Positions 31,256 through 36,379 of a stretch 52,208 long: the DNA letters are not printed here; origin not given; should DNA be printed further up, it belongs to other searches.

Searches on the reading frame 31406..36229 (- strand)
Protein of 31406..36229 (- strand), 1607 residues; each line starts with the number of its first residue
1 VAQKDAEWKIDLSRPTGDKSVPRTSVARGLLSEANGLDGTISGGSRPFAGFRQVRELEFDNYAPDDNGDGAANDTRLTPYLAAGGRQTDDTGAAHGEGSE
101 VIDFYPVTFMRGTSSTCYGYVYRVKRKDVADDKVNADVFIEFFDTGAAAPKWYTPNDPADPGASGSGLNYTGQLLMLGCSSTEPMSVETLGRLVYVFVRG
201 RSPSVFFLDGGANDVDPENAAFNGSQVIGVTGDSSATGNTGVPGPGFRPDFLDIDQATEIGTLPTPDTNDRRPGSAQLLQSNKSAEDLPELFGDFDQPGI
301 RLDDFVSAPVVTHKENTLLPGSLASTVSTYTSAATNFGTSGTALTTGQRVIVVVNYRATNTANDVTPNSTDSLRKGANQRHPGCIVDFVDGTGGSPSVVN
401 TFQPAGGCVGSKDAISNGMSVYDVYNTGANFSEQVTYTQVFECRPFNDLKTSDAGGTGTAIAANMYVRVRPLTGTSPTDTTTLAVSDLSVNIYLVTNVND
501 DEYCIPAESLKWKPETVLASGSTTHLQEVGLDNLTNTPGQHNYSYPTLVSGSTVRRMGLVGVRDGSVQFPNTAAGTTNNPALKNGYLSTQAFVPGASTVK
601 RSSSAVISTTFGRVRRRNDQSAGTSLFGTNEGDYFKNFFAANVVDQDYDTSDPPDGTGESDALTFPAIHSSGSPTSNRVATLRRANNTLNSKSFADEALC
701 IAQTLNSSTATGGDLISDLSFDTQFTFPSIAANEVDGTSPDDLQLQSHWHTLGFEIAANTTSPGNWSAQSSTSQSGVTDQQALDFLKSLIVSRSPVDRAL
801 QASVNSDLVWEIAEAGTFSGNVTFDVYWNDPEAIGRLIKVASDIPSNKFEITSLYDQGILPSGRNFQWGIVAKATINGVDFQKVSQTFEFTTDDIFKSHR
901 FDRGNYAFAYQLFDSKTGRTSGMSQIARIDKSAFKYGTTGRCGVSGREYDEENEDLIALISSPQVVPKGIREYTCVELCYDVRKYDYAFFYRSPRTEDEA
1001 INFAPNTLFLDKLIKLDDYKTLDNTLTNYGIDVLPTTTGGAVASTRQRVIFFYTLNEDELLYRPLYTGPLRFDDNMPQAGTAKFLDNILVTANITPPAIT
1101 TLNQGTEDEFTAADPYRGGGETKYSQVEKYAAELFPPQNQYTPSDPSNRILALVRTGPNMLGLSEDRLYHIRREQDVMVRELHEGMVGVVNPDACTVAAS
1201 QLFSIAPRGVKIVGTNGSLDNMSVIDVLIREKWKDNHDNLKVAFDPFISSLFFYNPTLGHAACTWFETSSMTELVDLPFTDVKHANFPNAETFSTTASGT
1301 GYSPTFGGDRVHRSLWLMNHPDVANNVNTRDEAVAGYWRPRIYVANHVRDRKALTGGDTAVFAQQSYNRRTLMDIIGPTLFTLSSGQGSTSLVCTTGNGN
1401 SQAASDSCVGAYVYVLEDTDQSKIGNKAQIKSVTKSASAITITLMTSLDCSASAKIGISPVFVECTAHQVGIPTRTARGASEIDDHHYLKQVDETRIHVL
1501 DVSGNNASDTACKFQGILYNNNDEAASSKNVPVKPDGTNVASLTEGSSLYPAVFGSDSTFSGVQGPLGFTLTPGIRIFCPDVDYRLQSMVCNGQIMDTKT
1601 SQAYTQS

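Call 5: search_protein_families(library=pfam, proteins=[window:31406-36229:-], max_evalue=0.1)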
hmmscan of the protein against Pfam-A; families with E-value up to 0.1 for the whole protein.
window:31406-36229:- (1607 aa): 0 families

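Call 6: search_protein_families(library=phrogs, proteins=[window:31406-36229:-], max_evalue=0.1)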
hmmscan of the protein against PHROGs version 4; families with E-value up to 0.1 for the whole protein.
window:31406-36229:- (1607 aa): 0 families

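Call 53: search_solved_structures(query=window:31406-36229:-, max_evalue=1)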
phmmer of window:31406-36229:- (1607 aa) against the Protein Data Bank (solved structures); distinct sequences matched with E-value up to 1: 1.
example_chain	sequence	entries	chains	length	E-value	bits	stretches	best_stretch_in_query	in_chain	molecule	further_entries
8b28_A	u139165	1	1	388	0.81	10.1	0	603-675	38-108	Enhanced disease susceptibility 1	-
